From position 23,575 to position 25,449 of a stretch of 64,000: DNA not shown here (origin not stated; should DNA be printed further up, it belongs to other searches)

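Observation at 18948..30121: Six-gene synthase-dependent exopolysaccharide locus: a PgaC-type GT2 with a non-canonical accessory set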

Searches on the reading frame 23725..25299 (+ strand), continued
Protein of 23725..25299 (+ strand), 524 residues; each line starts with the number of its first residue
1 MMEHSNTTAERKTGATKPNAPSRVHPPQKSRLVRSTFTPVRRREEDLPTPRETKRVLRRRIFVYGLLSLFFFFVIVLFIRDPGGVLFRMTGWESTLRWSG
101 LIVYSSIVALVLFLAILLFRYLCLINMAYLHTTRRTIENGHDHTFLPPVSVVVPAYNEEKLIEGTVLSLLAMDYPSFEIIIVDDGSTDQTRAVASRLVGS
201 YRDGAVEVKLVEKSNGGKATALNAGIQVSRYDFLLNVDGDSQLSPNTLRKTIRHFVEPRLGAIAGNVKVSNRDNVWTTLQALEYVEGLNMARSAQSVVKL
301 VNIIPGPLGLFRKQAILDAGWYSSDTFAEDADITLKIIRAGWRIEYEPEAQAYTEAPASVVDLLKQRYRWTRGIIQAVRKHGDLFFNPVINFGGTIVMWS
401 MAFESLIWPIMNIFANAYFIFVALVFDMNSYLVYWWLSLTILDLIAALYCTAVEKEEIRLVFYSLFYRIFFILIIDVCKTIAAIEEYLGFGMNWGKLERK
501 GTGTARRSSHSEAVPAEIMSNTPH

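Call 88: search_dna_similar(query=window:23725-25299:+, collection=plasmids, mode=protein, max_rows=40, rows=spread, max_evalue=1e-10)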
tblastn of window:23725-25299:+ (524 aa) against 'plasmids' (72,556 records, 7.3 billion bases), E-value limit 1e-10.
Records with a match: 881; places in all: 941; records where one place covers at least 80% of the query: 0.
Best place of each record, by identity: <60% 881.
By first word of the organism name: Rhizobium 151; Sinorhizobium 129; Ralstonia 129; Bacillus 115; Escherichia 41; Lactiplantibacillus 26; Priestia 23; Bradyrhizobium 12; Mesorhizobium 12; Sphingobium 11; and 110 more.
By predicted mobility (MOB-suite, as given by PLSDB): conjugative 354; non-mobilizable 285; mobilizable 242.
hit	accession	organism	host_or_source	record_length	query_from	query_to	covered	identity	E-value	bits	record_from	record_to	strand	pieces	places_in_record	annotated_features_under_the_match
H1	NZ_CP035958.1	Bacillus mycoides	cell culture,soil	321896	120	513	75%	35.6%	2e-67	243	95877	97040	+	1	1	glycosyltransferase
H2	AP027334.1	Sphingobium sp. TomTYG71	-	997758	149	501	67%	34.9%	2e-55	208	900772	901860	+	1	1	glycosyl transferase family 2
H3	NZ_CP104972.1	Phyllobacterium zundukense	Vicia costata,cell culture,root nodule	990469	120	488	70%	28.5%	2e-33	142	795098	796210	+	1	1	glycosyltransferase family 2 protein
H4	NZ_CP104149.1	Sinorhizobium medicae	Trigonella foenum-graecum,cell culture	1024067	146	475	63%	29.5%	9e-24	113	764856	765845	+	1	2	record has no annotation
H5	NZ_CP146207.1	Sinorhizobium meliloti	-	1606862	146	475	63%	29.5%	1e-23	112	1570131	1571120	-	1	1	none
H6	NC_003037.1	Sinorhizobium meliloti 1021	-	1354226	146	475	63%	29.3%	6e-24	114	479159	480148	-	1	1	none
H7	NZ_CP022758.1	Ralstonia solanacearum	Solanum tuberosum,single cell,Potato ...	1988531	147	428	54%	33.6%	2e-39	160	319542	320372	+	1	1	none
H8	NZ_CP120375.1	Sinorhizobium garamanticum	Argyrolobium uniflorum,Cell culture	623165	147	475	63%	28.0%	5e-23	111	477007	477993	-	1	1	nodC: chitooligosaccharide synthase NodC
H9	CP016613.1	Ralstonia solanacearum FJAT-91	healthy tomato plant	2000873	147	421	52%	33.0%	1e-38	158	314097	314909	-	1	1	poly-beta-1,6 N-acetyl-D-glucosamine synthase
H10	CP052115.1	Ralstonia solanacearum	tomato,cell culture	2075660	147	421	52%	33.0%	1e-38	158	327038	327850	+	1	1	pgaC: poly-beta-1,6 N-acetyl-D-glucosamine synthase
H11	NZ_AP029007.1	Ralstonia pseudosolanacearum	-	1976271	147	421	52%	33.0%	1e-38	158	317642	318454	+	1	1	none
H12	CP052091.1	Ralstonia solanacearum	tomato,cell culture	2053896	147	421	52%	33.0%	1e-38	158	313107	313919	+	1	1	pgaC: poly-beta-1,6 N-acetyl-D-glucosamine synthase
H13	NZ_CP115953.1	Ralstonia solanacearum CFBP2957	Solanum lycopersicum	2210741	147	418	52%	33.3%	1e-37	155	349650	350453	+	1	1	none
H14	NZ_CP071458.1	Rhizobium lentis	lentil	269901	131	372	46%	34.3%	3e-28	127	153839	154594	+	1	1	nodC: chitooligosaccharide synthase NodC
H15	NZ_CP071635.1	Rhizobium sp. NZLR1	lentil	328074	130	372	46%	33.3%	3e-26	120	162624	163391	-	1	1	nodC: chitooligosaccharide synthase NodC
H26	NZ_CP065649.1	Bacillus cereus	-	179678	149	376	44%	30.7%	2e-21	106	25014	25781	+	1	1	hasA: hyaluronan synthase HasA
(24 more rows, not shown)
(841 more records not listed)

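Call 89: get_annotated_region(hit=H1, flank=6000)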
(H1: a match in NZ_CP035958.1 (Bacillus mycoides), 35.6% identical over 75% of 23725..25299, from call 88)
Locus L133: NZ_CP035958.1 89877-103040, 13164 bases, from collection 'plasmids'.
description: Bacillus mycoides strain BPN03/1 plasmid p322
organism: Bacillus mycoides (NCBI taxid 1405)
taxonomy: Bacteria; Bacillota; Bacilli; Bacillales; Bacillaceae; Bacillus; Bacillus mycoides
host: -; source: cell culture,soil; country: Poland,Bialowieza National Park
typing (MOB-suite, as given by PLSDB): mobilizable; relaxase MOBP
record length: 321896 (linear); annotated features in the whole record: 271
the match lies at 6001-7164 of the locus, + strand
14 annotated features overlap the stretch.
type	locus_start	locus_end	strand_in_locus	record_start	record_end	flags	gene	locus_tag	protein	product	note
CDS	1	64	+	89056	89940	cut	-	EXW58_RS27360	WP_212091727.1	Rpn family recombination-promoting nuclease/putative transposase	-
CDS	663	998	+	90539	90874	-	-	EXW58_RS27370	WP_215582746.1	DUF4064 domain-containing protein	-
CDS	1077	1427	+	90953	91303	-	-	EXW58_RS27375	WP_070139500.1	DUF4064 domain-containing protein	-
CDS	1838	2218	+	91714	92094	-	-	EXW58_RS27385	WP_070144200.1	hypothetical protein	-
CDS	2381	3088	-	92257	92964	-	-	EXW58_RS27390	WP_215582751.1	IS6 family transposase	-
CDS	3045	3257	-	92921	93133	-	-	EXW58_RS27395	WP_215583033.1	hypothetical protein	-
CDS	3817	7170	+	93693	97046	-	-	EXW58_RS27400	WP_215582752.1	glycosyltransferase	-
CDS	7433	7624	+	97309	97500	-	-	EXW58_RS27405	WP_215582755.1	hypothetical protein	-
CDS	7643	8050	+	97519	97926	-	-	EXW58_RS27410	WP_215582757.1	hypothetical protein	-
CDS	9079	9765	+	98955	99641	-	-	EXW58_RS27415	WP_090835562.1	IS6 family transposase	-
CDS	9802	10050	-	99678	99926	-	-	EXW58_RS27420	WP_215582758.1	hypothetical protein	-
CDS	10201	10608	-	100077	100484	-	-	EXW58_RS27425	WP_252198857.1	DUF559 domain-containing protein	-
CDS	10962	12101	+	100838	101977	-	-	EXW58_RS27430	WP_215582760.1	DUF3994 domain-containing protein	-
CDS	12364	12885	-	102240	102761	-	-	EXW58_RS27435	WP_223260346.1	hypothetical protein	-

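Call 90: get_annotated_region(hit=H8, flank=500)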
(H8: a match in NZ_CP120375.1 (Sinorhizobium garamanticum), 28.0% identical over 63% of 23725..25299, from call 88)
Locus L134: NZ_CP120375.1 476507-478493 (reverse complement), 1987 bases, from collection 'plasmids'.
description: Sinorhizobium garamanticum strain LMG 24692 plasmid unnamed, complete sequence
organism: Sinorhizobium garamanticum (NCBI taxid 680247)
taxonomy: Bacteria; Pseudomonadota; Alphaproteobacteria; Hyphomicrobiales; Rhizobiaceae; Sinorhizobium; Sinorhizobium garamanticum
host: -; source: Argyrolobium uniflorum,Cell culture; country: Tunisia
typing (MOB-suite, as given by PLSDB): conjugative; replicon rep_cluster_473; relaxase MOBQ; mating-pair formation MPF_T
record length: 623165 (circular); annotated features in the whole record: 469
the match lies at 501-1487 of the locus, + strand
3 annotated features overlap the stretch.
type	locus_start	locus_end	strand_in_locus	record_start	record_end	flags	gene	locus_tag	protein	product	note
CDS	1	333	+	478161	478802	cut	nodB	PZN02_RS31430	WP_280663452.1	chitooligosaccharide deacetylase NodB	GO:0009877 - nodulation [Evidence IEA]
CDS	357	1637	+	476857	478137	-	nodC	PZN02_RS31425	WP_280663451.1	chitooligosaccharide synthase NodC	GO:0009877 - nodulation [Evidence IEA]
CDS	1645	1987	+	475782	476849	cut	nodI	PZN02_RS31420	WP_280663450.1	nodulation factor ABC transporter ATP-binding protein NodI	-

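Call 91: get_annotated_region(hit=H26, flank=500)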
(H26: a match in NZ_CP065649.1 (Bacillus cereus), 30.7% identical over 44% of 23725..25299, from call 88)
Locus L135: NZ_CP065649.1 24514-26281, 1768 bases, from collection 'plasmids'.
description: Bacillus cereus strain FDAARGOS_918 plasmid unnamed, complete sequence
organism: Bacillus cereus (NCBI taxid 1396)
taxonomy: Bacteria; Bacillota; Bacilli; Bacillales; Bacillaceae; Bacillus; Bacillus cereus
host: -; source: -; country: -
typing (MOB-suite, as given by PLSDB): conjugative; replicon rep_cluster_125; relaxase MOBP; mating-pair formation MPF_T
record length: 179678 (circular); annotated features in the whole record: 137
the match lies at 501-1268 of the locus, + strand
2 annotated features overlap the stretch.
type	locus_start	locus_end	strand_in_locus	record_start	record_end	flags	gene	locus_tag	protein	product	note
predicted_resistance_gene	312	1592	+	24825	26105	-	hasA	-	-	hyaluronan synthase HasA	predicted by amrfinderplus; class ; identity 99.77%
CDS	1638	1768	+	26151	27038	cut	galU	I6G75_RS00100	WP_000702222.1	UTP--glucose-1-phosphate uridylyltransferase GalU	GO:0009225 - nucleotide-sugar metabolic process [Evidence IEA]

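Call 92: get_annotated_region(hit=H2, flank=6000)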
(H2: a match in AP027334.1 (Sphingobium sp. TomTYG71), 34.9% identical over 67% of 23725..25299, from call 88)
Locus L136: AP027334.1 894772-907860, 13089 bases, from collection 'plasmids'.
description: Sphingobium sp. TomTYG71 plasmid pTomTYG71a DNA, complete genome
organism: Sphingobium sp. TomTYG71 (NCBI taxid 3028889)
taxonomy: Bacteria; Pseudomonadota; Alphaproteobacteria; Sphingomonadales; Sphingomonadaceae; Sphingobium; Sphingobium sp. TomTYG71
host: -; source: -; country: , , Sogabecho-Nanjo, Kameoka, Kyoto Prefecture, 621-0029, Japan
typing (MOB-suite, as given by PLSDB): non-mobilizable
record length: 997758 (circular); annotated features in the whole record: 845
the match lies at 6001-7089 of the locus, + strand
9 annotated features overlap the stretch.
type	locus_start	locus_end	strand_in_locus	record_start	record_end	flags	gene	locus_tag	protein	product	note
CDS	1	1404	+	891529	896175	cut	-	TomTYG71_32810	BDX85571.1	glutamate synthase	-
CDS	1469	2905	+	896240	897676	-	-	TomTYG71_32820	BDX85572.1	glutamate synthase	-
CDS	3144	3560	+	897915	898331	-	-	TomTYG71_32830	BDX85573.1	hypothetical protein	-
CDS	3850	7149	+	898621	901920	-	-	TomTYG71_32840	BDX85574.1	glycosyl transferase family 2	-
CDS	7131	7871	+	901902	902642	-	-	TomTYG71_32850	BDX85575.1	hypothetical protein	-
CDS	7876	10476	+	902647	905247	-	-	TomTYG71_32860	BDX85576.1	hypothetical protein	-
CDS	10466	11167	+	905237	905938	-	-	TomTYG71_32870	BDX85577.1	DNA-binding response regulator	-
CDS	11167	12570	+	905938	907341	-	-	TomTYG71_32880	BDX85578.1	two-component sensor histidine kinase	-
CDS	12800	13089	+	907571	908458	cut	-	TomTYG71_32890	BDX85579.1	hypothetical protein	-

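Call 95: search_protein_families(library=pfam, max_evalue=0.01, proteins=[L133:3817-7170:+, L136:3850-7149:+, L136:7131-7871:+, L136:7876-10476:+, L050:11929-13866:+, L050:13890-15860:+, L050:8494-9729:+, L048:12019-14283:+, L048:14280-16277:+])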
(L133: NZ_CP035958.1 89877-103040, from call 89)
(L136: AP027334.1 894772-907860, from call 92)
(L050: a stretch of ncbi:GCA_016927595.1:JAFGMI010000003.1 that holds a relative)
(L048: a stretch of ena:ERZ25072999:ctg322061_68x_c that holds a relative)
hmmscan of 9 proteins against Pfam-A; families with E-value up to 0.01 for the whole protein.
L133:3817-7170:+ (1117 aa): 8 families
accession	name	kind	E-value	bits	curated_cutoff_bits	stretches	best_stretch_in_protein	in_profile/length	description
PF00535.33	Glycos_transf_2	-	1.1e-37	130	23.3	1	759-913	1-157/168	Glycosyl transferase family 2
PF01522.26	Polysacc_deac_1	-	1.8e-36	125.2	23.1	1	480-583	3-105/124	Polysaccharide deacetylase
PF13641.12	Glyco_tranf_2_3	-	1.2e-35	124.1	27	1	756-978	2-230/230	Glycosyltransferase like family 2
PF13632.12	Glyco_trans_2_3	-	3.3e-24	86.3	27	1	838-1044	1-193/198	Glycosyl transferase family group 2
PF00704.34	Glyco_hydro_18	-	1.1e-22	81.6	29.6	1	111-400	2-316/317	Glycosyl hydrolases family 18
PF13506.12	Glyco_transf_21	-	2.5e-10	40.5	21.7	1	823-976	18-173/174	Glycosyl transferase family 21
PF10111.15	Glyco_tranf_2_2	-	9.2e-10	38.9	27.3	1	759-858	1-104/276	Glycosyltransferase like family 2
PF03142.21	Chitin_synth_2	-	1.3e-09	37.7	27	1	829-920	195-288/527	Chitin synthase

L136:3850-7149:+ (1099 aa): 7 families
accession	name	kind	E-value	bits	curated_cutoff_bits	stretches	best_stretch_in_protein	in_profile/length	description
PF13641.12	Glyco_tranf_2_3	-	6.9e-33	115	27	1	715-938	2-230/230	Glycosyltransferase like family 2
PF00535.33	Glycos_transf_2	-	6.3e-32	111.3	23.3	1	719-884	1-167/168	Glycosyl transferase family 2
PF01522.26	Polysacc_deac_1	-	1.5e-31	109.3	23.1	1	439-539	6-105/124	Polysaccharide deacetylase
PF13632.12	Glyco_trans_2_3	-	2.3e-22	80.2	27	1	798-979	1-184/198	Glycosyl transferase family group 2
PF13506.12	Glyco_transf_21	-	2.2e-21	76.6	21.7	1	782-936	17-173/174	Glycosyl transferase family 21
PF03142.21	Chitin_synth_2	-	1.3e-07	31.1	27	1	798-886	204-294/527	Chitin synthase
PF10111.15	Glyco_tranf_2_2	-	0.0052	16.7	27.3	1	719-810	1-96/276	Glycosyltransferase like family 2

L136:7131-7871:+ (246 aa): 1 family
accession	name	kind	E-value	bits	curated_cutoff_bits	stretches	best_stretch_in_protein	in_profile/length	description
PF06057.17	VirJ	-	3.1e-25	89.6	22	1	51-237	3-189/191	Bacterial virulence protein (VirJ)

L136:7876-10476:+ (866 aa): 2 families
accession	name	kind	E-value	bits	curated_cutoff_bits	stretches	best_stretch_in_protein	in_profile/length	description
PF09924.15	LPG_synthase_C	-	1.4e-89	300.6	27.5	1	541-826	10-297/298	Phosphatidylglycerol lysyltransferase, C-terminal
PF03706.18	LPG_synthase_TM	-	0.00028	20.9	33.4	1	21-299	8-301/302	Lysylphosphatidylglycerol synthase TM region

L050:11929-13866:+ (645 aa): 3 families
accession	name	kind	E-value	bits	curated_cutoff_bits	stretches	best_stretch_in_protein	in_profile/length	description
PF09822.16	ABC_transp_aux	-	0.0012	18.7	34.7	1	105-166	19-82/288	ABC-type uncharacterized transport system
PF01522.26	Polysacc_deac_1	-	0.0019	18.6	23.1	1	397-445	75-123/124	Polysaccharide deacetylase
PF07457.16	DUF1516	-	0.0072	16.9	30.5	0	12-55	25-70/108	Protein of unknown function (DUF1516)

L050:13890-15860:+ (656 aa): 5 families
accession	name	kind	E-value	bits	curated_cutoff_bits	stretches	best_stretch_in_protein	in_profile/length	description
PF00041.27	fn3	-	8.8e-15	55.1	25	2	266-351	2-83/84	Fibronectin type III domain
PF16656.11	Pur_ac_phosph_N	-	0.0022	18.9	30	1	306-353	50-93/93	Purple acid Phosphatase, N-terminal domain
PF18861.7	PTP_tm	-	0.004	17.8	26.3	0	311-340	73-102/126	TM proximal of protein tyrosine phosphatase, receptor type J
PF25788.1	Ig_Rha78A_N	-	0.0057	17.3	27.4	0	321-356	68-104/105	Rha78A-like, N-terminal immunoglobulin domain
PF25523.1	Ig_RIMBP2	-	0.0063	16.9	27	0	359-388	4-33/105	RIMBP2-like, immunoglobulin-like domain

L050:8494-9729:+ (411 aa): 2 families
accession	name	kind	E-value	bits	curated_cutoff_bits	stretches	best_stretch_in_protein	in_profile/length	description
PF13472.12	Lipase_GDSL_2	-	1.4e-07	32.6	32.9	1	245-396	32-177/178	GDSL-like Lipase/Acylhydrolase family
PF00657.28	Lipase_GDSL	-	1.9e-05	25.4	23.6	1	240-401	30-207/208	GDSL-like Lipase/Acylhydrolase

L048:12019-14283:+ (754 aa): 2 families
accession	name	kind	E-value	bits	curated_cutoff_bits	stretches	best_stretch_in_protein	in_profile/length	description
PF08532.16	Glyco_hydro_42M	-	0.0032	17.4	25.8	0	80-156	28-98/207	Beta-galactosidase trimerisation domain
PF09822.16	ABC_transp_aux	-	0.0035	17.1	34.7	1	98-148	36-79/288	ABC-type uncharacterized transport system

L048:14280-16277:+ (665 aa): 2 families
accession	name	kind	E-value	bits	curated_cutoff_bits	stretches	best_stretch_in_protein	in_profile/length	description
PF01522.26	Polysacc_deac_1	-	7.3e-06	26.4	23.1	1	346-447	21-124/124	Polysaccharide deacetylase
PF09822.16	ABC_transp_aux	-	0.0059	16.3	34.7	1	122-177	29-86/288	ABC-type uncharacterized transport system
